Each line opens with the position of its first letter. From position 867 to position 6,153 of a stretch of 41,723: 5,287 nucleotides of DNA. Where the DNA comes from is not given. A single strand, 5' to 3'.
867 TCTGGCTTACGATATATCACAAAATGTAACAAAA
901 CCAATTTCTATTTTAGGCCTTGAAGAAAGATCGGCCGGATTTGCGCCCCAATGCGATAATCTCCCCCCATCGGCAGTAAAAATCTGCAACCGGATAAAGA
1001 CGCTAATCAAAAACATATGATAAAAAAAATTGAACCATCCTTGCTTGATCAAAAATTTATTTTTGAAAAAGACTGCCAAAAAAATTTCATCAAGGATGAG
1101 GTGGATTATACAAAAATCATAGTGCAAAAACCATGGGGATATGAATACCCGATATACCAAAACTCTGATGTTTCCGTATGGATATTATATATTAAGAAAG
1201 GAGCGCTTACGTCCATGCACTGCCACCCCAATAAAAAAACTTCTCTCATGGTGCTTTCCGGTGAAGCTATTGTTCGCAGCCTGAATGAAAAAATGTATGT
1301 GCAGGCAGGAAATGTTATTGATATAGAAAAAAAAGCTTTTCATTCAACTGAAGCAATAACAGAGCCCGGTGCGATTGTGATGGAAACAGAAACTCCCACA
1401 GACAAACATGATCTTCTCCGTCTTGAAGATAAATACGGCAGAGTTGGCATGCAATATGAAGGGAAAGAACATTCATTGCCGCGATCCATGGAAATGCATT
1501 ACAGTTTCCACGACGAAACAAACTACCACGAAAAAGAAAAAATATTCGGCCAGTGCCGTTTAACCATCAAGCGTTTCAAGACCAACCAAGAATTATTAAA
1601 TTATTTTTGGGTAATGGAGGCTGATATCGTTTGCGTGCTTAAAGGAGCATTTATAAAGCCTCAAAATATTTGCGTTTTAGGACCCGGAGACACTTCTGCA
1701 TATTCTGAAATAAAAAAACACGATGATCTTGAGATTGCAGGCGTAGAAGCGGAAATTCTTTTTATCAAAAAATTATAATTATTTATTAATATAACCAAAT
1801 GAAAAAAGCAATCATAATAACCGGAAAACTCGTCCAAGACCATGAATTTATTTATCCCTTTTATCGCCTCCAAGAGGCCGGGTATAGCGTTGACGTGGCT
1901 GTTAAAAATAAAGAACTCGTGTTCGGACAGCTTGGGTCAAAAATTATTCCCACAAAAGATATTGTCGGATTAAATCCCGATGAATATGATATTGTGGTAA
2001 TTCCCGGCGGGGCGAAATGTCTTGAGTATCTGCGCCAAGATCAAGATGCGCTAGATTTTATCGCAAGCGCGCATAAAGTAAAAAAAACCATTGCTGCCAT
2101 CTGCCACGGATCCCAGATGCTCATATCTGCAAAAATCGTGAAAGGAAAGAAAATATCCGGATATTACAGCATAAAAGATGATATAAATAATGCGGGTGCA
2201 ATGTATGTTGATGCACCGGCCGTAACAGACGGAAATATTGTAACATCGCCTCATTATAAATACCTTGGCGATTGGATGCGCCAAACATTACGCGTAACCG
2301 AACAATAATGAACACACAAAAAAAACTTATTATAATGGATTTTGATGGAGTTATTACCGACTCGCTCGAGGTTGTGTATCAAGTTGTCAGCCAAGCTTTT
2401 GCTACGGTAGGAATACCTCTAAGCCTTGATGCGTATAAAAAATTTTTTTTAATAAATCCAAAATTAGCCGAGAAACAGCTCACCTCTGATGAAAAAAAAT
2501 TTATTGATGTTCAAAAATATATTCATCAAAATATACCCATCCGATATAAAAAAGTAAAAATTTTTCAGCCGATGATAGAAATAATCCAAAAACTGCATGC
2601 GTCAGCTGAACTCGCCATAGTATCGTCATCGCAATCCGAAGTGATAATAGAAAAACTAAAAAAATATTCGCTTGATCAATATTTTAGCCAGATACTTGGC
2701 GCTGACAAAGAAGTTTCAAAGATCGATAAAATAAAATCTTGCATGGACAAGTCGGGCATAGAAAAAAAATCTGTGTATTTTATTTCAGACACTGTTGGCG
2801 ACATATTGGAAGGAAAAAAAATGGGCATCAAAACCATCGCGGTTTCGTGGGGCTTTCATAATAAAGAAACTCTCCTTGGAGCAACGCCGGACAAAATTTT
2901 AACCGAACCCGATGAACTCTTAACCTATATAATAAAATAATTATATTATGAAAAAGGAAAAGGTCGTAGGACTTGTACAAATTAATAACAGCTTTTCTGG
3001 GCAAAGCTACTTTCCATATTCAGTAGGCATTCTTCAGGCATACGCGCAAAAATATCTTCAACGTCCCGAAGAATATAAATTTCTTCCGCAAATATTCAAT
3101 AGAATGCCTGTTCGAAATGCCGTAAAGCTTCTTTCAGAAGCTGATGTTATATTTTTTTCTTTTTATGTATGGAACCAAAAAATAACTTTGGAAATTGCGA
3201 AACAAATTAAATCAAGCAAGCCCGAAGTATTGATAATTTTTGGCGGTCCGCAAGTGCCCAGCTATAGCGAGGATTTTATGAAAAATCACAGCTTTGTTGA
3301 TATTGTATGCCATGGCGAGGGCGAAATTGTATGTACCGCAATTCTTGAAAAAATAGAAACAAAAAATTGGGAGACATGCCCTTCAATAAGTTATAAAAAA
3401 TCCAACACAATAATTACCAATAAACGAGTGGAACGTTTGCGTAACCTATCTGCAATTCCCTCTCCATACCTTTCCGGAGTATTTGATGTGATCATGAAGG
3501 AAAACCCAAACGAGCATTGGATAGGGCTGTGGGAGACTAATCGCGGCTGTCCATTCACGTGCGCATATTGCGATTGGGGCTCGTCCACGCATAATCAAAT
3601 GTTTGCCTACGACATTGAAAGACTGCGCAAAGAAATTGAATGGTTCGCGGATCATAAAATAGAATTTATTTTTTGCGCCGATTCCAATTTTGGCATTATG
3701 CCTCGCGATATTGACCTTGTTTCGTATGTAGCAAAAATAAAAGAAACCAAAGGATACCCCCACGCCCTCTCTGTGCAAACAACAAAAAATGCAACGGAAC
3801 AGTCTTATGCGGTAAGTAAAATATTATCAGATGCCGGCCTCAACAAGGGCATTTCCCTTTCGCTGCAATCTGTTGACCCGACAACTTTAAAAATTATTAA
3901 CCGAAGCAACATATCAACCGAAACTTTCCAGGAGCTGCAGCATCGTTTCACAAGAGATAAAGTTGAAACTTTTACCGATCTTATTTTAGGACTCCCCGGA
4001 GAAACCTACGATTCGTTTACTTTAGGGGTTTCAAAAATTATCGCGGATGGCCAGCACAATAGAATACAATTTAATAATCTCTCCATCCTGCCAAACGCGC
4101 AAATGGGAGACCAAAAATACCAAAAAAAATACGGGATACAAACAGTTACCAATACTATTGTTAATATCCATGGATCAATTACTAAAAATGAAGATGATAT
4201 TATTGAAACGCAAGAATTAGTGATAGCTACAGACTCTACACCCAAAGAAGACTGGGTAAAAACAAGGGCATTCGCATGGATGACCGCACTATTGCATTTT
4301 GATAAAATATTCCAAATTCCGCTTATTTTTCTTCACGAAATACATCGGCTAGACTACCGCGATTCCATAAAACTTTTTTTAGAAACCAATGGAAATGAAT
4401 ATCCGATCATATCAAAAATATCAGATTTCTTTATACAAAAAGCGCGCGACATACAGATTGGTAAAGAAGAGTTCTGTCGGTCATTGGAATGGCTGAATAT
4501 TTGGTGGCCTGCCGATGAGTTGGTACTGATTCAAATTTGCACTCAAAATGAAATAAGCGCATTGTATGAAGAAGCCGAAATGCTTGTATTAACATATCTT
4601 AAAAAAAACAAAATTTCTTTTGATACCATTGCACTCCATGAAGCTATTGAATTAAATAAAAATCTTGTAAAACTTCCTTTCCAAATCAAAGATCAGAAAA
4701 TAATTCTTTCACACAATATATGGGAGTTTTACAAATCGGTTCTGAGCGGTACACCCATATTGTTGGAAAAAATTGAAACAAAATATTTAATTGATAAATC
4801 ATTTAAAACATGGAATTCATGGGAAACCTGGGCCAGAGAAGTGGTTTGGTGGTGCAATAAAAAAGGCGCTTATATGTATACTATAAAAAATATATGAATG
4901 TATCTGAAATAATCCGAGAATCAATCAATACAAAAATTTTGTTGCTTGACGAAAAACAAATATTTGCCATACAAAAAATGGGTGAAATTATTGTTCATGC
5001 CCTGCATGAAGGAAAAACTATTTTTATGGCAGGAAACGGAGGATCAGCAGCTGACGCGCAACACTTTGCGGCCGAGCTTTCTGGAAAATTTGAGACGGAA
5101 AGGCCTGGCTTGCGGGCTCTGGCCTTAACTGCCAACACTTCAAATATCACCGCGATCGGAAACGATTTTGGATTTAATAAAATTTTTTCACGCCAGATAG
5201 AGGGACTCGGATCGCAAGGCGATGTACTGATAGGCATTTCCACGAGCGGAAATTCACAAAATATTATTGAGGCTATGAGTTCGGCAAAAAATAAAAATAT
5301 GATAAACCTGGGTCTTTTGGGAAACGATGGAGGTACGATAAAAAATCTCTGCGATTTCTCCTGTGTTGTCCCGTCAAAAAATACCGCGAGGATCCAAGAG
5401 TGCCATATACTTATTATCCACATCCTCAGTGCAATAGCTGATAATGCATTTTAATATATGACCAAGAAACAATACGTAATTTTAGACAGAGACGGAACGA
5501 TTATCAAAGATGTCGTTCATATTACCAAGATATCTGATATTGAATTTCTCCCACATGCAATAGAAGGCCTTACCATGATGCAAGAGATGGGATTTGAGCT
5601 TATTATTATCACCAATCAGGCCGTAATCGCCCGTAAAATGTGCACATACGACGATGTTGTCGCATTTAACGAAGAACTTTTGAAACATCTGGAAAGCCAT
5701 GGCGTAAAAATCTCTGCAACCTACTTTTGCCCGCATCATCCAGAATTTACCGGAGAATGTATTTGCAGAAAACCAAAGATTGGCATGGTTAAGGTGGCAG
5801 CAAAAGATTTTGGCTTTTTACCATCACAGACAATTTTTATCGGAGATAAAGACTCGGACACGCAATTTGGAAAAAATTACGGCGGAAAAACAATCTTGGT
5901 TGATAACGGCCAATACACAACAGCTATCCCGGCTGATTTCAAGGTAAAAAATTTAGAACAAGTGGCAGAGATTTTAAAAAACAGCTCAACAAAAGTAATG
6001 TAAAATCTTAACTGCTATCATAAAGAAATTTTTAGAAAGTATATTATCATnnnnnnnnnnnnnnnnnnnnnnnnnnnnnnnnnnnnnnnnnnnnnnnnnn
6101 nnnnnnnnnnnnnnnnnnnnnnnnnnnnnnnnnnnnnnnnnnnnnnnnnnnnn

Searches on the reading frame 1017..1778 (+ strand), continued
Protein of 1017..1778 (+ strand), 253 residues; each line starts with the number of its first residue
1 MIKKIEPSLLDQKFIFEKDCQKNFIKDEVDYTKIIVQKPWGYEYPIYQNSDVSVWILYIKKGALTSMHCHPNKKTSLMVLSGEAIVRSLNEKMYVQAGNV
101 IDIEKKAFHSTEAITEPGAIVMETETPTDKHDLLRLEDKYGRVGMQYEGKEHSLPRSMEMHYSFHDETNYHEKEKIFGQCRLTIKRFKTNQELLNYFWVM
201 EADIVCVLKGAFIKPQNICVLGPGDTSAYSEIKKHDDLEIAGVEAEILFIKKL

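Call 56: search_solved_structures(query=L001:5818-7014:+, max_evalue=1e-30, show_alignments=5)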
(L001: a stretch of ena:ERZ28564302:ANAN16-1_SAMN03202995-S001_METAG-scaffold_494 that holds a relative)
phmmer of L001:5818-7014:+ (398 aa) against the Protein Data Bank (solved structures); distinct sequences matched with E-value up to 1e-30: 9.
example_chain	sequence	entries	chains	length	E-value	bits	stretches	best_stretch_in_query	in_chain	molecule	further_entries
2gms_A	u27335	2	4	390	1.1e-48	169.3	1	26-345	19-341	Putative pyridoxamine 5-phosphate-dependent dehydrase, Wbdk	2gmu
3b8x_A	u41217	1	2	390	1e-47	166.1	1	26-345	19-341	Pyridoxamine 5-phosphate-dependent dehydrase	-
2r0t_A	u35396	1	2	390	1.9e-47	165.2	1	26-345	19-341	Pyridoxamine 5-phosphate-dependent dehydrase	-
3gr9_A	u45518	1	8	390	2e-47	165.2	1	26-345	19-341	ColD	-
3bcx_A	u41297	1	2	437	5.1e-35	124.3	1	17-352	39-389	CDP-6-deoxy-L-threo-D-glycero-4-hexulose-3-dehydrase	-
3bb8_A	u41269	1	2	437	9e-34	120.2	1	17-352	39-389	CDP-4-keto-6-deoxy-D-glucose-3-dehydrase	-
3bn1_A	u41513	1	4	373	2.9e-32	115.3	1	27-293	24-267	Perosamine synthetase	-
3dr7_A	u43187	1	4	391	3.4e-32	115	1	27-293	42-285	Putative perosamine synthetase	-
3dr4_A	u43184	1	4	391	4.9e-32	114.5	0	27-293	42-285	Putative perosamine synthetase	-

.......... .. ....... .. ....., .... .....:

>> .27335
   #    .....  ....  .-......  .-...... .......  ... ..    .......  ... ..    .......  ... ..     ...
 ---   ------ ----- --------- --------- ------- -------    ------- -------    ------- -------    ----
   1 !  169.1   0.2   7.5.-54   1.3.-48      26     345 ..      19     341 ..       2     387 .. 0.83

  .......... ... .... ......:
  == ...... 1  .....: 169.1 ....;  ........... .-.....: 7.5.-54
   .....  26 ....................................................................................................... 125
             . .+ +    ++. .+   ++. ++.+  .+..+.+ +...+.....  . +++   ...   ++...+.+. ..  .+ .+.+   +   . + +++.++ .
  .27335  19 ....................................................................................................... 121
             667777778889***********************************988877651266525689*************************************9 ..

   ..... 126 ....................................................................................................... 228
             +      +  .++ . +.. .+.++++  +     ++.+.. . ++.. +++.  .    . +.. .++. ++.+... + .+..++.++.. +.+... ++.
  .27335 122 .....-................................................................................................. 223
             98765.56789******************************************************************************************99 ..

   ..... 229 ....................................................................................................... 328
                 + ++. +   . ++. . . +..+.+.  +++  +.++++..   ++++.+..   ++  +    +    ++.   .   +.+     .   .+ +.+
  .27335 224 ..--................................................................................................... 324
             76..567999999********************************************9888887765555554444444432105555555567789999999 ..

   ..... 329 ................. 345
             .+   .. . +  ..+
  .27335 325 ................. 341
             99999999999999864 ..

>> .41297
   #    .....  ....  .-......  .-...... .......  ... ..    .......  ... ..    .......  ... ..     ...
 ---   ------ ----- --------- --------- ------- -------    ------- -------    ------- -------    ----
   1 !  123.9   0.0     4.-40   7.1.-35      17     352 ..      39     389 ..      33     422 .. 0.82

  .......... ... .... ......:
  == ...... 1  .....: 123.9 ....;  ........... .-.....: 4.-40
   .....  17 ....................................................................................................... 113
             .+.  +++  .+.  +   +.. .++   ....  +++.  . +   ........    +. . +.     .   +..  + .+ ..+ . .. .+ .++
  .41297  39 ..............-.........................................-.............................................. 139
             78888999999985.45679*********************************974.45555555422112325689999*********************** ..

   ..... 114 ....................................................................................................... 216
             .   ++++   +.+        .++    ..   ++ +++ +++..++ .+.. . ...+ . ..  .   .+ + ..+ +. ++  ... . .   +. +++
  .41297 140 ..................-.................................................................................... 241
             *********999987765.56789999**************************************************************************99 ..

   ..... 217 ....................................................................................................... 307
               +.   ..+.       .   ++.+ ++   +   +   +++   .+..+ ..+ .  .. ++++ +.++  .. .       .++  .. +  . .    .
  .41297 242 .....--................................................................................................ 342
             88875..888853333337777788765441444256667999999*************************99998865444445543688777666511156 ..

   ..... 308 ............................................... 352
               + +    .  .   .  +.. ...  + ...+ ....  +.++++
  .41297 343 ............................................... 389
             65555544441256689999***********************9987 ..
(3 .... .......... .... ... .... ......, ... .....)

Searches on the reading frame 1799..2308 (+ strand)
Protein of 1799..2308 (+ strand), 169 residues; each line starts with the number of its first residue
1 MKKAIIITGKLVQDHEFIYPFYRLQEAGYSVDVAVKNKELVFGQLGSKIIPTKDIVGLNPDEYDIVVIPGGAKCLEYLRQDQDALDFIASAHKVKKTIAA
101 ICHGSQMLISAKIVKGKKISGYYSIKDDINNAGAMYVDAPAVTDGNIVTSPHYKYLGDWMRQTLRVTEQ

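Call 5: search_protein_families(library=pfam, proteins=[window:1799-2308:+])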
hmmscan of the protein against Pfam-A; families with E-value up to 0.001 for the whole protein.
window:1799-2308:+ (169 aa): 3 families
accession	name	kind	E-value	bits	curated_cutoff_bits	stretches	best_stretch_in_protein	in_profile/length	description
PF01965.30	DJ-1_PfpI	-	3.6e-45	154.2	26.6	1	2-164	1-163/165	DJ-1/PfpI family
PF17124.11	ThiJ_like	-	0.00016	22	30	0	61-112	83-142/186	ThiJ/PfpI family-like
PF07685.20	GATase_3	-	0.00018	21.6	27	1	61-110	39-90/196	CobB/CobQ-like glutamine amidotransferase domain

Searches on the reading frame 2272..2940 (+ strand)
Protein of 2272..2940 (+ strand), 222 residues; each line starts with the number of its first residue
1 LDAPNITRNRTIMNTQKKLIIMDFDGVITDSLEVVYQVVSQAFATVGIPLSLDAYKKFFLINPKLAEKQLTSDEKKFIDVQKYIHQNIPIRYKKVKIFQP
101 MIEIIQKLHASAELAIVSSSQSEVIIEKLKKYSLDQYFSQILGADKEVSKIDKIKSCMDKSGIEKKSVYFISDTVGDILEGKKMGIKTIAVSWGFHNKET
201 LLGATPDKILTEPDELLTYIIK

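Call 5: search_protein_families(library=pfam, proteins=[window:2272-2940:+])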
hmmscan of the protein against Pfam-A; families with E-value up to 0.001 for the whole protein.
window:2272-2940:+ (222 aa): 5 families
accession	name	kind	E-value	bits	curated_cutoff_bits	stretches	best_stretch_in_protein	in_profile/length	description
PF13419.12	HAD_2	-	7.8e-27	95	23.8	1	20-191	1-178/178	Haloacid dehalogenase-like hydrolase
PF00702.32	Hydrolase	-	5.2e-12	47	26.4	1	18-185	2-191/191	haloacid dehalogenase-like hydrolase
PF13242.12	Hydrolase_like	-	1.7e-06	28.3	22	1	155-210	11-69/75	HAD-hyrolase-like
PF06888.18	Put_Phosphatase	-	5.1e-05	23.2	27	1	19-143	2-121/234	Putative Phosphatase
PF12710.13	HAD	-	0.00087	20.2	27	0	97-178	85-185/189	haloacid dehalogenase-like hydrolase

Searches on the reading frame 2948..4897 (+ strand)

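Call 5: search_protein_families(library=pfam, proteins=[window:2948-4897:+])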
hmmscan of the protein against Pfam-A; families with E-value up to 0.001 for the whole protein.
window:2948-4897:+ (649 aa): 2 families
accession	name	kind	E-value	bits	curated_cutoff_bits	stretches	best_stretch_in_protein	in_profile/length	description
PF04055.27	Radical_SAM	-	6.1e-16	59.5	29.5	1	197-357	3-159/166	Radical SAM superfamily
PF02310.24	B12-binding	-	4.4e-09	36.7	32.1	1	64-132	51-120/121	B12 binding domain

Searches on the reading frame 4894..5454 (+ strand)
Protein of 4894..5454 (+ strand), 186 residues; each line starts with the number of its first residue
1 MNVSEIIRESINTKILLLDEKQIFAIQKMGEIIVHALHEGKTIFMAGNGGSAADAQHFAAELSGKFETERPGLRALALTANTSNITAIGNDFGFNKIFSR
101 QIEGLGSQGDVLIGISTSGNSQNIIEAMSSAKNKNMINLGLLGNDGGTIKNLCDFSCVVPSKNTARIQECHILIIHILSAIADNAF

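Call 5: search_protein_families(library=pfam, proteins=[window:4894-5454:+])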
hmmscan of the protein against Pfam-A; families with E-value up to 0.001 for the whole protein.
window:4894-5454:+ (186 aa): 2 families
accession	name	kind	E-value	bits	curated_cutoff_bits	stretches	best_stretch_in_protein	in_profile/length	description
PF13580.11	SIS_2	-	3.8e-27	95.4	27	1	18-141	13-136/138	SIS domain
PF01380.27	SIS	-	1.9e-05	24.9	25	1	105-160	50-105/131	SIS domain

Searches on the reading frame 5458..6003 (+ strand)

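Call 5: search_protein_families(library=pfam, proteins=[window:5458-6003:+])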
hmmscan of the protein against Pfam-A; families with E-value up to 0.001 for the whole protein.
window:5458-6003:+ (181 aa): 5 families
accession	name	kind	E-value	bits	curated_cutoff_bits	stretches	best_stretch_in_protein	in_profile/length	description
PF13242.12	Hydrolase_like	-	2.1e-12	47.2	22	1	102-156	1-56/75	HAD-hyrolase-like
PF08645.17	PNK3P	-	7.5e-09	36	22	1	8-132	4-127/161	Polynucleotide kinase 3 phosphatase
PF13419.12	HAD_2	-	2.7e-08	34.6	23.8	1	104-148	134-178/178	Haloacid dehalogenase-like hydrolase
PF00702.32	Hydrolase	-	2e-06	28.8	26.4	1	29-142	98-191/191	haloacid dehalogenase-like hydrolase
PF13344.12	Hydrolase_6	-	7.6e-05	23.1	27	1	7-60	1-45/101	Haloacid dehalogenase-like hydrolase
